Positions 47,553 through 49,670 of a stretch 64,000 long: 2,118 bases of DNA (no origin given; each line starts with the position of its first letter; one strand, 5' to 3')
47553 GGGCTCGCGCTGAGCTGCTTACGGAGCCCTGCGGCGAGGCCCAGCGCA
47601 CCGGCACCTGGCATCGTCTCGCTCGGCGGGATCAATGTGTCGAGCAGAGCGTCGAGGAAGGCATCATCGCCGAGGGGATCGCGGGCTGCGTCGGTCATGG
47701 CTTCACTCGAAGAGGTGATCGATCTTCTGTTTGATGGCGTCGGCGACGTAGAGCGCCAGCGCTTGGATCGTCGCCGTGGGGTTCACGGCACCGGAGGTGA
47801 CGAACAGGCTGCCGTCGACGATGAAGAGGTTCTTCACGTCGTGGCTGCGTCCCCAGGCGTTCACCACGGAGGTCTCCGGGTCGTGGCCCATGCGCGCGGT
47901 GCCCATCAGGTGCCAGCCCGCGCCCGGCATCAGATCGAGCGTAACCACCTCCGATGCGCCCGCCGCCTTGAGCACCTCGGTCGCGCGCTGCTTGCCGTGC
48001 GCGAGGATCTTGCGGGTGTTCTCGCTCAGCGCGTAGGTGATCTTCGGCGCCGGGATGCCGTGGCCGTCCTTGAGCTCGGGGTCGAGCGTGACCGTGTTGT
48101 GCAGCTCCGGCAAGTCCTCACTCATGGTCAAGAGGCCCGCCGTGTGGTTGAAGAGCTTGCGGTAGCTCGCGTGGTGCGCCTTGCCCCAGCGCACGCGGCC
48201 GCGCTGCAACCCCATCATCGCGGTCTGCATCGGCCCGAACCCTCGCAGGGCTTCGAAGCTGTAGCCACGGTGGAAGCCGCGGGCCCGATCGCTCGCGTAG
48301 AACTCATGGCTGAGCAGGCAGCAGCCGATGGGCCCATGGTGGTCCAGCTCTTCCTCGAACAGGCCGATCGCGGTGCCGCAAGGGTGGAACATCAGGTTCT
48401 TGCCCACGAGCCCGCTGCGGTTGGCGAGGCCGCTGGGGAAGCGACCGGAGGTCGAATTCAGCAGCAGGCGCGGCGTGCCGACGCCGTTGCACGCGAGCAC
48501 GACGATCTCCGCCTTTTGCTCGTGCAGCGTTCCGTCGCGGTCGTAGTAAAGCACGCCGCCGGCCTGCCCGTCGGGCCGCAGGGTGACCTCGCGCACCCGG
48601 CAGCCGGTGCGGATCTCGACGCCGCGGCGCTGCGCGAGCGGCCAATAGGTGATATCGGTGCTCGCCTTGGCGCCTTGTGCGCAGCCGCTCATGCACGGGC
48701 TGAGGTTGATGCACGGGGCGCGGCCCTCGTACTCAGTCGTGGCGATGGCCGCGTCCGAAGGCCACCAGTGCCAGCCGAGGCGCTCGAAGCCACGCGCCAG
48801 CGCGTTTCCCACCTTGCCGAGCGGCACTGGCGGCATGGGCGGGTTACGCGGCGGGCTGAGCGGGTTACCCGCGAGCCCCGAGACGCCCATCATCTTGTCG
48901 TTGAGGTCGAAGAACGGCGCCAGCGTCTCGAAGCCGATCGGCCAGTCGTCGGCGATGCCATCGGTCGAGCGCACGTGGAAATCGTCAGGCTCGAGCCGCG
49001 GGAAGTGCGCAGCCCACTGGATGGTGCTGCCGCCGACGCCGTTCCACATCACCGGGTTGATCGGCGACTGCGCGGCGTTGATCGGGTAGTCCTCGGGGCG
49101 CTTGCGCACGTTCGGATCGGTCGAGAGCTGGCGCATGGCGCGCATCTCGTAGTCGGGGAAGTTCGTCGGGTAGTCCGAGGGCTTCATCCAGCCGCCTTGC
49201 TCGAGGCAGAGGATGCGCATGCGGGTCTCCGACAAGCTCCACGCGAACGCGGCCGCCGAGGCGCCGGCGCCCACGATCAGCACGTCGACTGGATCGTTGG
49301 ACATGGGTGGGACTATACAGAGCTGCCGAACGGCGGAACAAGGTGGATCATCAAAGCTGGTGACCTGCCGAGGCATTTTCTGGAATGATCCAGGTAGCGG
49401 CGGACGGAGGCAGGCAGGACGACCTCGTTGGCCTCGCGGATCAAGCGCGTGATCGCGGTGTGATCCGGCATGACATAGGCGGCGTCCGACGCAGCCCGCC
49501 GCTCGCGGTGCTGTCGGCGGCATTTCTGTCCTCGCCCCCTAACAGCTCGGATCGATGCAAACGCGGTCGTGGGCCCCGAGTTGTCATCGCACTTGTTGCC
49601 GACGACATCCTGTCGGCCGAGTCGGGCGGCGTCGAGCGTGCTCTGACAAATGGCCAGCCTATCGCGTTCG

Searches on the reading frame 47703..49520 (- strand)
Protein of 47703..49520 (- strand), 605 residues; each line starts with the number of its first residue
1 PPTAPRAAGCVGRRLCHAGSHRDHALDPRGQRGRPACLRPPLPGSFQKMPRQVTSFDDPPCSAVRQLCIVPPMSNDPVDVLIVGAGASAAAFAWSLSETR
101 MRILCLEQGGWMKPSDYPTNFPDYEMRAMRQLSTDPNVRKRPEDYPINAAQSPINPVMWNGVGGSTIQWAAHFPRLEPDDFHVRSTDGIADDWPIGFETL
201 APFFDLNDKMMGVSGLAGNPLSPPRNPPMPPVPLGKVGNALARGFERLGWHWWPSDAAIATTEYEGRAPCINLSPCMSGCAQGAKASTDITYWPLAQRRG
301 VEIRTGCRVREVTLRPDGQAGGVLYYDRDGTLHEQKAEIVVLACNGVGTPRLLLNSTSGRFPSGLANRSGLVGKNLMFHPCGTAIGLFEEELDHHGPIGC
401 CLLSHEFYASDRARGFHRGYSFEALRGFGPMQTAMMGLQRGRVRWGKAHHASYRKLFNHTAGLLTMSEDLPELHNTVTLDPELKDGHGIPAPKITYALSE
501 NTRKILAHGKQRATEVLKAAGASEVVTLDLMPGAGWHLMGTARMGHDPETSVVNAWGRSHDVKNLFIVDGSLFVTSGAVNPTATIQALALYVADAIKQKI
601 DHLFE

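Call 56: search_protein_families(library=pfam, proteins=[window:47703-49520:-], max_evalue=0.00001)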
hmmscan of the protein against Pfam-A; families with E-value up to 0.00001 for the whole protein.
window:47703-49520:- (605 aa): 4 families
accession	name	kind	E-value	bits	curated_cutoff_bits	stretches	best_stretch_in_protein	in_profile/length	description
PF05199.19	GMC_oxred_C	-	1.6e-25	90.7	24.6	1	471-589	1-139/139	GMC oxidoreductase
PF00732.25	GMC_oxred_N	-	4e-15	56.6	23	1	240-381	89-218/218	GMC oxidoreductase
PF01266.30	DAO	-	2.7e-08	34.2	27.9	0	295-353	158-209/353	FAD dependent oxidoreductase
PF13450.12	NAD_binding_8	-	3.5e-06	27.6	21.9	1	82-139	1-62/68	NAD(P)-binding Rossmann-like domain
